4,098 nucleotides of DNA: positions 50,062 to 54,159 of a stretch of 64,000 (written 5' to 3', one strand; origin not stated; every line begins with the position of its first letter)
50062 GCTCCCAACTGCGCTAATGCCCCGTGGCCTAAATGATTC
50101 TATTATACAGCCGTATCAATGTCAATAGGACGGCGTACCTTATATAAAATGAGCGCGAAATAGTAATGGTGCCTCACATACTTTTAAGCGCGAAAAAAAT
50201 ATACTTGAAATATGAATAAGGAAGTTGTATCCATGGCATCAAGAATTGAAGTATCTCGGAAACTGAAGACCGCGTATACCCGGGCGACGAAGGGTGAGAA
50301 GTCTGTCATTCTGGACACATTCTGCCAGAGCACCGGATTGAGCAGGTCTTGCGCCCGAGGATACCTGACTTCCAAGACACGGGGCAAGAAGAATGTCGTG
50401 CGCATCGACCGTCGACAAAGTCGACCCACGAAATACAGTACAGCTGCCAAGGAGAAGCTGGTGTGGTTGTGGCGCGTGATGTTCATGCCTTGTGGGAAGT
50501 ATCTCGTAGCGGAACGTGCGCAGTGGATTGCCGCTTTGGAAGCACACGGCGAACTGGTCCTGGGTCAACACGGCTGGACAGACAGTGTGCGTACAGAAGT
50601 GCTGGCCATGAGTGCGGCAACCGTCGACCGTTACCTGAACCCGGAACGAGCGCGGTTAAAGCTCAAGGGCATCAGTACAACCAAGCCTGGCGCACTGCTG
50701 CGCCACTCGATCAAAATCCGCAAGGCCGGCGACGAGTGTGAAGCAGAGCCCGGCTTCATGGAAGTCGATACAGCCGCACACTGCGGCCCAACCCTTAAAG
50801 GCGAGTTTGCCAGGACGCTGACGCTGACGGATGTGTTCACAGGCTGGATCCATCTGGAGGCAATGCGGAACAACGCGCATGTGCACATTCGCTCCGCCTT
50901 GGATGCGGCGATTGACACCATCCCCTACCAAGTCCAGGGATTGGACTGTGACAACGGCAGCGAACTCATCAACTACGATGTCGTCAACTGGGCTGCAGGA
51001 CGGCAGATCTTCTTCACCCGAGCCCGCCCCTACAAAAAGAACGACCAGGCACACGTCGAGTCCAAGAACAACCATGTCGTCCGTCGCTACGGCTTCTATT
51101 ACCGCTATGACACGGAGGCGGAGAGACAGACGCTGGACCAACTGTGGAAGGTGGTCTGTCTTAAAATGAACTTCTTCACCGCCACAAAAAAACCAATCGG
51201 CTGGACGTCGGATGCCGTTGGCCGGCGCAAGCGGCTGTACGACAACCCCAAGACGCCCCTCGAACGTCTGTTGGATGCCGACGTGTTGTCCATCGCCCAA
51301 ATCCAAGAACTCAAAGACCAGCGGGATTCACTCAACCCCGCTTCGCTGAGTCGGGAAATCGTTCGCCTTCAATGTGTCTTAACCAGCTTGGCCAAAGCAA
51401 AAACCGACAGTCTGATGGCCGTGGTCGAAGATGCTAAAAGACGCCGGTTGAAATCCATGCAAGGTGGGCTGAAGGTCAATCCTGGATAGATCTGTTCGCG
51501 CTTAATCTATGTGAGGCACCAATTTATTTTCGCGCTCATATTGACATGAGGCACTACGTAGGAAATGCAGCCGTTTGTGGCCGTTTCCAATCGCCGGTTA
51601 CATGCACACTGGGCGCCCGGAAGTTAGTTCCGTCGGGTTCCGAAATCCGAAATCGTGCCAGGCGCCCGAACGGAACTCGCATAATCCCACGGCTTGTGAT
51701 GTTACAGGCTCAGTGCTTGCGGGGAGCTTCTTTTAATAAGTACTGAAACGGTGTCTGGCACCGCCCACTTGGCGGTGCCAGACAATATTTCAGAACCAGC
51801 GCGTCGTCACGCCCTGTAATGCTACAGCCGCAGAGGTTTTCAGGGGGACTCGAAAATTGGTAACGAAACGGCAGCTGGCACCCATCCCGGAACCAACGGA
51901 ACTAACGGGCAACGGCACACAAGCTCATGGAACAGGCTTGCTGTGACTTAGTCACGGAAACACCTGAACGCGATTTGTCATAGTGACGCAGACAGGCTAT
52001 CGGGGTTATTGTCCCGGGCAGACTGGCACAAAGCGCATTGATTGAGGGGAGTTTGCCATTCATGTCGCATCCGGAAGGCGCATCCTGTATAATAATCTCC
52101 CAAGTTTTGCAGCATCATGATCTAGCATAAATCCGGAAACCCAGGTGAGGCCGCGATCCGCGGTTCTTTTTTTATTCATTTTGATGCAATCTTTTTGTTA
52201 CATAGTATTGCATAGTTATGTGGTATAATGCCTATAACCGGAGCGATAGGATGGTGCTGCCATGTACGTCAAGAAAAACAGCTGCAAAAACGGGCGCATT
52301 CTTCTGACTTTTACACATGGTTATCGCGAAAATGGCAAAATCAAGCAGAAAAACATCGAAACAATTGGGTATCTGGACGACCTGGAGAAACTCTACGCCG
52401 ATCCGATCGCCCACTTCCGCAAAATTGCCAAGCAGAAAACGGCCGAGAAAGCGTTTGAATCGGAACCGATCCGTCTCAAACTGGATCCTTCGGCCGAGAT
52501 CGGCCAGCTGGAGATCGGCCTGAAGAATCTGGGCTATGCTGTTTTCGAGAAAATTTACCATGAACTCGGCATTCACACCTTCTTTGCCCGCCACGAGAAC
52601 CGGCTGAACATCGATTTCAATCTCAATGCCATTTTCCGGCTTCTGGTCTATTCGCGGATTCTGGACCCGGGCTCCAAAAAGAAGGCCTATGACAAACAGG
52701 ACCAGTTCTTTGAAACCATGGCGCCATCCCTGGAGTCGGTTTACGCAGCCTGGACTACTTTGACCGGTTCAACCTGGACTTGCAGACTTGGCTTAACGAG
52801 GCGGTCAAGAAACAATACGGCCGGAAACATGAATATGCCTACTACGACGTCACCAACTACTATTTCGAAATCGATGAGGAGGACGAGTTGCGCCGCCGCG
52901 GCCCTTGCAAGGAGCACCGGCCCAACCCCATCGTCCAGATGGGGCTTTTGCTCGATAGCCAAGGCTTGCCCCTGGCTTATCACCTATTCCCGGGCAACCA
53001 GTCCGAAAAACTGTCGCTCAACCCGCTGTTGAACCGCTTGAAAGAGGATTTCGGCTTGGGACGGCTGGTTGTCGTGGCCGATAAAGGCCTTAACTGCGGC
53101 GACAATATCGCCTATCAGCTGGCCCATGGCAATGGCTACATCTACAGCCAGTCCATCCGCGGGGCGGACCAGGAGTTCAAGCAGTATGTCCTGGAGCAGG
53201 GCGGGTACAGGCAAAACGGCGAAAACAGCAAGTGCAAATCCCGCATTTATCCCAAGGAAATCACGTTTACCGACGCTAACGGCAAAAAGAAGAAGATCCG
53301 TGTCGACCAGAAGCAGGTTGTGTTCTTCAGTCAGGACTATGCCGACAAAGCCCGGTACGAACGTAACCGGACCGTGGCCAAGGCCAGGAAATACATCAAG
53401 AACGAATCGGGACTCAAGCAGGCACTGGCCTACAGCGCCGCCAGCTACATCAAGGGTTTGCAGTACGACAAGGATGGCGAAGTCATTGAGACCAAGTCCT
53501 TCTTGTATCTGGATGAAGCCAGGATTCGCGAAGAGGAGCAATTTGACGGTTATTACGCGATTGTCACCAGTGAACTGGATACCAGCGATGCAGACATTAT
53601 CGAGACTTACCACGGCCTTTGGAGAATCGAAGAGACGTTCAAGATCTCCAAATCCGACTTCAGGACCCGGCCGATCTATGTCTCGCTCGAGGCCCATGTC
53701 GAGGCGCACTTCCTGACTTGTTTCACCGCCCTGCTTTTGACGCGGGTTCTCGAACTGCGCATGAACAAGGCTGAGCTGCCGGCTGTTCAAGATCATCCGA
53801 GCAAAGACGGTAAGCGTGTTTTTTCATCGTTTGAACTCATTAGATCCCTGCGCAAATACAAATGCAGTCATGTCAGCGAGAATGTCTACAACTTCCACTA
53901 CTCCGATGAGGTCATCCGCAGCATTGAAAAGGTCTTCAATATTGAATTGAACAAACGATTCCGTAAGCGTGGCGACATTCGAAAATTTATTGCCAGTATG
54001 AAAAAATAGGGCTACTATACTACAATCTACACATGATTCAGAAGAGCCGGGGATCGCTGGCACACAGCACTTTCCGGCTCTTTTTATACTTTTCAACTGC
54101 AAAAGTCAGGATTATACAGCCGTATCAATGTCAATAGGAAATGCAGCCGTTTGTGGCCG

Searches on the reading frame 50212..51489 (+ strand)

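Call 53: search_protein_families(library=pfam, proteins=[window:50212-51489:+], max_evalue=0.01)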
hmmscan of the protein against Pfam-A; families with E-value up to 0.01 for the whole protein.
window:50212-51489:+ (425 aa): 1 family
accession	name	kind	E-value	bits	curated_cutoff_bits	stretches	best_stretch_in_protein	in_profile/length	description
PF00665.32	rve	-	4.8e-10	40.1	32.6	1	180-275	5-101/102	Integrase core domain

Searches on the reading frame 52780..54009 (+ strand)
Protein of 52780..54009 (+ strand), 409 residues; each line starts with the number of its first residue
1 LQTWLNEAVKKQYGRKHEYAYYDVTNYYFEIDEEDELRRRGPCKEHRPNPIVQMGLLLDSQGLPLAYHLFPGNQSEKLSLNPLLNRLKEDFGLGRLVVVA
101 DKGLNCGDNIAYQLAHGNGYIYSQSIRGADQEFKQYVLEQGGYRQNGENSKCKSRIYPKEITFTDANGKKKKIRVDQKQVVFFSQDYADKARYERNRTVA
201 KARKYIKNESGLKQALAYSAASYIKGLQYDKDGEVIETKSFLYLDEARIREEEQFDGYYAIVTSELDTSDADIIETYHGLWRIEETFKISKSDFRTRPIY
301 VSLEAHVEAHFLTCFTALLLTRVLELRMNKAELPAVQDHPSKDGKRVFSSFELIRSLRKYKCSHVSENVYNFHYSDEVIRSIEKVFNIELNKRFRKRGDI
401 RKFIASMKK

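Call 53: search_protein_families(library=pfam, proteins=[window:52780-54009:+], max_evalue=0.01)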
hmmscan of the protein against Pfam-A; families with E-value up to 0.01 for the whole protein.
window:52780-54009:+ (409 aa): 1 family
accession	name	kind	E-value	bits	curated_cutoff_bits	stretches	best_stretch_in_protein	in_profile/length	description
PF01609.27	DDE_Tnp_1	-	7.7e-12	45.8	23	1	54-320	38-200/200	Transposase DDE domain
